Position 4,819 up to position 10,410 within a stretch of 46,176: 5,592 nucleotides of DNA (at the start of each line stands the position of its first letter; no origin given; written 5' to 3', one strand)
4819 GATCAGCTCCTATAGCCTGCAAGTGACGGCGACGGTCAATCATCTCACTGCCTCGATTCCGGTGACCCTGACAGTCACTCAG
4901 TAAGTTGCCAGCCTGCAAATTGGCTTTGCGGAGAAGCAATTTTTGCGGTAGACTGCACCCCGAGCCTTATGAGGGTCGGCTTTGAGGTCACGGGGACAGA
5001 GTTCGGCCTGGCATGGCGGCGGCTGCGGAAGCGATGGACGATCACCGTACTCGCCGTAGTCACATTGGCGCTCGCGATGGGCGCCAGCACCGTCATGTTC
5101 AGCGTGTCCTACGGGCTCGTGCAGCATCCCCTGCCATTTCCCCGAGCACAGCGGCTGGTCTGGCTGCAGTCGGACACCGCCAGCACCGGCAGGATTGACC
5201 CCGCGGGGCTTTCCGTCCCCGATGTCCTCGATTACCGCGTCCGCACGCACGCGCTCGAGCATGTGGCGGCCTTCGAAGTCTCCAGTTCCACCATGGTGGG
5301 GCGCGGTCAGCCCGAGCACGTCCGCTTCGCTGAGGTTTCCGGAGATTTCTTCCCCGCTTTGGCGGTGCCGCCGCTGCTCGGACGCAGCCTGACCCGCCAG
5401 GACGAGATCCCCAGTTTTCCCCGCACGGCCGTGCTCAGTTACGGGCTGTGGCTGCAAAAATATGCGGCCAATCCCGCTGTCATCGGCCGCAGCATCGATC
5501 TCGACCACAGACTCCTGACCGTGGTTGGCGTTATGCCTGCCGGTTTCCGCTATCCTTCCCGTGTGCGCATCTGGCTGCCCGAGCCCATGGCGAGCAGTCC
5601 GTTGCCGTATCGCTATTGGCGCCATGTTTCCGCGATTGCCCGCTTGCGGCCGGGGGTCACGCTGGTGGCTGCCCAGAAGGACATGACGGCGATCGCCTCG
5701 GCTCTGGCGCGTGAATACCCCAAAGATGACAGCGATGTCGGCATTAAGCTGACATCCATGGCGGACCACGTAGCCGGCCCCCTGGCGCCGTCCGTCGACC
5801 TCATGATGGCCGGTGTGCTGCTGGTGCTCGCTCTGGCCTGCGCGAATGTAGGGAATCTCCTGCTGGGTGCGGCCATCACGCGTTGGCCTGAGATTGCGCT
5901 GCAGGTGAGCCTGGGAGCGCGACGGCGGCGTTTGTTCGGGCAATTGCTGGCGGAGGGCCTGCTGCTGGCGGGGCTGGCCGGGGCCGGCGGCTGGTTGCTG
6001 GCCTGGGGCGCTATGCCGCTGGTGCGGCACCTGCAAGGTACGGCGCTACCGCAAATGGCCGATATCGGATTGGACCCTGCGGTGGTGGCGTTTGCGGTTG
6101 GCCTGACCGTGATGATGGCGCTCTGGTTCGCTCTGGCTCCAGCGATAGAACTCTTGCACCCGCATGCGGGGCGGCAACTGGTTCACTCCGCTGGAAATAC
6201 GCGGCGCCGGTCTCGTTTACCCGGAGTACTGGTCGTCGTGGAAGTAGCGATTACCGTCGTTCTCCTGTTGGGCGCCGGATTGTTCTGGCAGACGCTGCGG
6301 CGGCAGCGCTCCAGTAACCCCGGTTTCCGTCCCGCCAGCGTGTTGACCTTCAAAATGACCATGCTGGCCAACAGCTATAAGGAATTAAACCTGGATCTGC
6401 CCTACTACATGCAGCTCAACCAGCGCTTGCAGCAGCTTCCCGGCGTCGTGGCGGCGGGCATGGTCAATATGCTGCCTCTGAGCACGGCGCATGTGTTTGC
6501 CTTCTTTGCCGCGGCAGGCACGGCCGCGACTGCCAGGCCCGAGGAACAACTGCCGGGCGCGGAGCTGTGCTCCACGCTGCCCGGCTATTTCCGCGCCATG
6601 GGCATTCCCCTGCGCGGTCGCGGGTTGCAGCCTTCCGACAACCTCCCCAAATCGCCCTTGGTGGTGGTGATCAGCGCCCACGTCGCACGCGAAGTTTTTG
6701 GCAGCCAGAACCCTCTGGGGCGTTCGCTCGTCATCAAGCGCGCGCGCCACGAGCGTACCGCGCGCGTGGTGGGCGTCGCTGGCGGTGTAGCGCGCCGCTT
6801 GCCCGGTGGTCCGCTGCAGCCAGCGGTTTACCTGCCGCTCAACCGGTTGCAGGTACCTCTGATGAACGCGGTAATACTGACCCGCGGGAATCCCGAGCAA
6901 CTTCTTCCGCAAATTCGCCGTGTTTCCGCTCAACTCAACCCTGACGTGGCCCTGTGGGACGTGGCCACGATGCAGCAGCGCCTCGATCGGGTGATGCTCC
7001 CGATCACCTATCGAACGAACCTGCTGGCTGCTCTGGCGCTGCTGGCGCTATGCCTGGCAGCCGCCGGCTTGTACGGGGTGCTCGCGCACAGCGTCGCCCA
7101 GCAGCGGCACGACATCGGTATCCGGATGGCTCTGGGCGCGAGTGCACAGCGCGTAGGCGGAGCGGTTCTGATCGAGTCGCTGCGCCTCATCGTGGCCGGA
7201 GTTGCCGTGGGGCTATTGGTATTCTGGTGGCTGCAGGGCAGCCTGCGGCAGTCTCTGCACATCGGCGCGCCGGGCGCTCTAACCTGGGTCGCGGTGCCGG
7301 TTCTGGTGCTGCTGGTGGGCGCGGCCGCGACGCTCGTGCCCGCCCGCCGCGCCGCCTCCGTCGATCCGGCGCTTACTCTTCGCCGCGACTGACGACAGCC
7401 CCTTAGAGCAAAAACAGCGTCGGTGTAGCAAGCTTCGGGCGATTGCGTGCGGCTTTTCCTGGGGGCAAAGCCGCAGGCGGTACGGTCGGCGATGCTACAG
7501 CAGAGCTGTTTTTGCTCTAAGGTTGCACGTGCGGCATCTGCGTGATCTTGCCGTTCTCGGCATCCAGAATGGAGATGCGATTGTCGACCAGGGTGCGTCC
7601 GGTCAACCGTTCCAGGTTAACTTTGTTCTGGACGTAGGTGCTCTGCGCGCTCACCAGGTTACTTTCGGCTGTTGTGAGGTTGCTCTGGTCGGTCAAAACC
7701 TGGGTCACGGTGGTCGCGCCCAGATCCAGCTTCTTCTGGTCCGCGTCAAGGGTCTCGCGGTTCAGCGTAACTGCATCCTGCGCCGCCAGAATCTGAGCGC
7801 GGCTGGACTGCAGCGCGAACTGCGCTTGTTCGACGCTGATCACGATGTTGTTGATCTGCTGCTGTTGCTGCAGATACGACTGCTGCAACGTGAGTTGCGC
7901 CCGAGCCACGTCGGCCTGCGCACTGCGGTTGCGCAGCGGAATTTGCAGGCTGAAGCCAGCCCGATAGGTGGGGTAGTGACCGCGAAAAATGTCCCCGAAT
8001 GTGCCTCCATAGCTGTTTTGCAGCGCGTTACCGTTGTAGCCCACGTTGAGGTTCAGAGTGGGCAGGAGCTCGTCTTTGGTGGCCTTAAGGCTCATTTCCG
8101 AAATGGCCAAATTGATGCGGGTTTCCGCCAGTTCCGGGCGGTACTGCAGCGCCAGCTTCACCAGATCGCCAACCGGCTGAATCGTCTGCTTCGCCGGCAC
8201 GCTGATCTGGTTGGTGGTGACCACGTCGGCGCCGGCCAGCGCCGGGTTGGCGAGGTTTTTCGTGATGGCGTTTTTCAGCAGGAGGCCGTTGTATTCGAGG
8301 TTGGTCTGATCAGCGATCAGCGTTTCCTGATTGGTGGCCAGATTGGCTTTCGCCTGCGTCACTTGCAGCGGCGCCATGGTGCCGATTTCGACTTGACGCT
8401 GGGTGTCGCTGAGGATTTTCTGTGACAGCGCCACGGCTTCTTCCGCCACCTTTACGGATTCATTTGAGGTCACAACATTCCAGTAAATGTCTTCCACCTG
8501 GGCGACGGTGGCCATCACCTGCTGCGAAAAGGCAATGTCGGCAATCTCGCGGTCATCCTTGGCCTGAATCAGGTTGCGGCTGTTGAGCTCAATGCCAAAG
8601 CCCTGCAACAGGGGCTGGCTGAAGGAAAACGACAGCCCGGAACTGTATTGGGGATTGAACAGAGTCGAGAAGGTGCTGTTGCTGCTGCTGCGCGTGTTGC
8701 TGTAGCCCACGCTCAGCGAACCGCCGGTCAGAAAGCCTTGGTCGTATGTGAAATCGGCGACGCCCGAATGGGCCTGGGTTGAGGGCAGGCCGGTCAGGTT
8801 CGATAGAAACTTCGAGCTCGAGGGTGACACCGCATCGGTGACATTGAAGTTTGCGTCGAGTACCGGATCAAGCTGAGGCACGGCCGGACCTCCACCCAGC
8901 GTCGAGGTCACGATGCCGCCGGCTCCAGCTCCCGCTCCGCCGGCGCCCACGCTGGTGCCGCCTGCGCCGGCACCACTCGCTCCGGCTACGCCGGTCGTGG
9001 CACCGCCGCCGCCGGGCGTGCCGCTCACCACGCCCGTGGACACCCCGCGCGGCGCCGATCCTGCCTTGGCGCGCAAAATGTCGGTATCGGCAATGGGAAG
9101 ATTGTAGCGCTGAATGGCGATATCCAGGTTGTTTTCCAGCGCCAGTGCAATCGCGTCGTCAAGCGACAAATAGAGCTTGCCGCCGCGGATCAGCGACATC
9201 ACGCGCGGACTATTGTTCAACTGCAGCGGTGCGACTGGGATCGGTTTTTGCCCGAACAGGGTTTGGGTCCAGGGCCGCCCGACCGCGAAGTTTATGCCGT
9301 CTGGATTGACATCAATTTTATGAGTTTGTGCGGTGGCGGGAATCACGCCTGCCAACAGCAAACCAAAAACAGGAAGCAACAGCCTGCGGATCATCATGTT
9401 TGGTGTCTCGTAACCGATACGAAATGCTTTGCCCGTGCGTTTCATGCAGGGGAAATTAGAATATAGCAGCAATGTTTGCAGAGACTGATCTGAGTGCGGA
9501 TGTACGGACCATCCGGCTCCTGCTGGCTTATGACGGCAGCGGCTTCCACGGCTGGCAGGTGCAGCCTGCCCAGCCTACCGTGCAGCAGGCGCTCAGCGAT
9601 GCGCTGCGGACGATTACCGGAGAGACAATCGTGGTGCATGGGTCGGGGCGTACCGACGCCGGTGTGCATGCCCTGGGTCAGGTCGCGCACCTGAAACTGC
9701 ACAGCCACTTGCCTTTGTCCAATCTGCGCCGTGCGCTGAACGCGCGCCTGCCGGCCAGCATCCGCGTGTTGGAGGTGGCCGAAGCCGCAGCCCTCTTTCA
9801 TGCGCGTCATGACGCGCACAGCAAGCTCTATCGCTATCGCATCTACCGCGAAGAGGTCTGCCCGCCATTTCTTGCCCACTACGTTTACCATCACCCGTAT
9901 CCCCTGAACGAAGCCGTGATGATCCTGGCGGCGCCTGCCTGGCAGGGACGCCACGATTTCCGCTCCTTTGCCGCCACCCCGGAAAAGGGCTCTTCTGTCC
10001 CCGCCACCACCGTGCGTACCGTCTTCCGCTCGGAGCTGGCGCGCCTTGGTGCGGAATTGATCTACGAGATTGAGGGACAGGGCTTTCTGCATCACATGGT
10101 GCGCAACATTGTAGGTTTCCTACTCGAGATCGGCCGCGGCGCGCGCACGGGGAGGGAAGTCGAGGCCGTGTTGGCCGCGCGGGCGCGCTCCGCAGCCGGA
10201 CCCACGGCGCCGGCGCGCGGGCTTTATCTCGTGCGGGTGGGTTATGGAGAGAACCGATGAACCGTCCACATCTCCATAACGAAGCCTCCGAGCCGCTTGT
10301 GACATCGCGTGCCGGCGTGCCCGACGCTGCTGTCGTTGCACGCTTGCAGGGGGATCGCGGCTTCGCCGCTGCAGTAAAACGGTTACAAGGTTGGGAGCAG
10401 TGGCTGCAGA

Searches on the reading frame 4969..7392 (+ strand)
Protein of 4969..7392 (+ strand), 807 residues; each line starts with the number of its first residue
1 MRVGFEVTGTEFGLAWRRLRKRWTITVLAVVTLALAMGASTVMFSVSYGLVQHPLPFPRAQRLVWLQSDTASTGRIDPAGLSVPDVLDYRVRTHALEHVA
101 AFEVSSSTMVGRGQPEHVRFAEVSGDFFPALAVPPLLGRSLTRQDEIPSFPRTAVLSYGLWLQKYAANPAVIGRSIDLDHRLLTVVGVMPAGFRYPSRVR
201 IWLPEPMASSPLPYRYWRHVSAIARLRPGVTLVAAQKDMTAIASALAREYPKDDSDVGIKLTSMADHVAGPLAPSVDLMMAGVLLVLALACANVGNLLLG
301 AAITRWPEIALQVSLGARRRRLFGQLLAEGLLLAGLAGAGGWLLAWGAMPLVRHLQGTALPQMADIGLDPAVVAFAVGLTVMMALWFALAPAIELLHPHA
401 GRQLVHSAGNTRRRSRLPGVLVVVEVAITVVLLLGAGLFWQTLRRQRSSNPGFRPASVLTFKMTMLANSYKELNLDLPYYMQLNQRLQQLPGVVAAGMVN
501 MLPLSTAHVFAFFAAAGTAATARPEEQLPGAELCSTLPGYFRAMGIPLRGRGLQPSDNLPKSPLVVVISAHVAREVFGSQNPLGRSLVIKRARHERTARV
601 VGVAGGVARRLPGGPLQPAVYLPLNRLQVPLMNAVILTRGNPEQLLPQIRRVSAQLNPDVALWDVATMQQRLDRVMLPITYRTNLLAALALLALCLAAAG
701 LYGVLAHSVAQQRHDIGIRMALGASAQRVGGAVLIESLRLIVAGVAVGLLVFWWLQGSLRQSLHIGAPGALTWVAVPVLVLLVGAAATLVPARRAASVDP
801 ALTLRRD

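Call 16: search_protein_families(library=pfam, proteins=[window:4969-7392:+], max_evalue=0.00001)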
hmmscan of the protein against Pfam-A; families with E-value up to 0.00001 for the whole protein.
window:4969-7392:+ (807 aa): 2 families
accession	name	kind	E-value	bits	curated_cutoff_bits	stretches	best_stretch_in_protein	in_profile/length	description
PF12704.14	MacB_PCD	-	4.6e-34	119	27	2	26-241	1-206/207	MacB-like periplasmic core domain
PF02687.27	FtsX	-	3.3e-19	69.5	25.5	2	688-799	2-119/120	FtsX-like permease C-terminal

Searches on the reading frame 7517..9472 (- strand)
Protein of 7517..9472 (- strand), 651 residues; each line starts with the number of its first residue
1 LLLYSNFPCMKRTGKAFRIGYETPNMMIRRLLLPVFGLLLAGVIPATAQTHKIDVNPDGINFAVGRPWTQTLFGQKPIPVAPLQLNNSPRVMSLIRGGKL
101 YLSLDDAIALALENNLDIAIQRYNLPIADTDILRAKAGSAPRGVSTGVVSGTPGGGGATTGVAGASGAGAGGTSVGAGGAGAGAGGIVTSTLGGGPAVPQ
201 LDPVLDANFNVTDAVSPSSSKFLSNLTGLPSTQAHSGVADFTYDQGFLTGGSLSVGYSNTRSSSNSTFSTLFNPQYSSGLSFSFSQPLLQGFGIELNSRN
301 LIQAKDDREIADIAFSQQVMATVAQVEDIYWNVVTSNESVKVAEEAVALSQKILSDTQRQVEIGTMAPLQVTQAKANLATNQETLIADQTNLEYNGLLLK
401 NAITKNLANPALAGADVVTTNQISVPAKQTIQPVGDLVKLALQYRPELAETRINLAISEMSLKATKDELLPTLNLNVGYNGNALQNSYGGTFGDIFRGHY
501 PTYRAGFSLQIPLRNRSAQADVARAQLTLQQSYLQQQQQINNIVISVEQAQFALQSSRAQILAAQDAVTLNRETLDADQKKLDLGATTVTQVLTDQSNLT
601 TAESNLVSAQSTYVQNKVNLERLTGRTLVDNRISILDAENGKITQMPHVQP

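Call 8: search_protein_families(library=ncbifam, proteins=[window:7517-9472:-], max_evalue=0.001)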
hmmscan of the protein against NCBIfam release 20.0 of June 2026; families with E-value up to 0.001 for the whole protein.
window:7517-9472:- (651 aa): 3 families
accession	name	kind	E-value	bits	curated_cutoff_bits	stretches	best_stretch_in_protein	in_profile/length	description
TIGR01844.1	type_I_sec_TolC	subfamily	2.2e-32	112.6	225.15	1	254-626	49-399/414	TolC family outer membrane protein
TIGR01845.1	outer_NodT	subfamily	1e-19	70.8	210.05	1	253-621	98-454/460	efflux transporter outer membrane subunit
NF007002.0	PRK09465.1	equivalog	5.3e-17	61.5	495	1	299-641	105-439/460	outer membrane channel protein TolC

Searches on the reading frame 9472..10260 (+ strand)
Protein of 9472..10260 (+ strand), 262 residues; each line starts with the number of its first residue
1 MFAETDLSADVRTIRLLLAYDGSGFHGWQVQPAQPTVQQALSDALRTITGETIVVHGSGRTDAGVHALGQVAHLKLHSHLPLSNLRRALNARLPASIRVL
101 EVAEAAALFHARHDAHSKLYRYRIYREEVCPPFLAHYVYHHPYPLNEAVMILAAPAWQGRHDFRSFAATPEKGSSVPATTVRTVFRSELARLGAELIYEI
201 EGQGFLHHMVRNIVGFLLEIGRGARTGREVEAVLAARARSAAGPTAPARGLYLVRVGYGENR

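Call 8: search_protein_families(library=ncbifam, proteins=[window:9472-10260:+], max_evalue=0.001)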
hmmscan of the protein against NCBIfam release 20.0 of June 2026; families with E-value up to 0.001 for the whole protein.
window:9472-10260:+ (262 aa): 2 families
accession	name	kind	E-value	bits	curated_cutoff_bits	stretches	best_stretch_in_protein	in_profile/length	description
TIGR00071.1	hisT_truA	equivalog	1e-55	188.9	142.85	1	12-253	1-228/228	tRNA pseudouridine(38-40) synthase TruA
NF000622.1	PRK00021.3-3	equivalog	4.2e-32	111.7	308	1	18-259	5-228/265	tRNA pseudouridine(38-40) synthase TruA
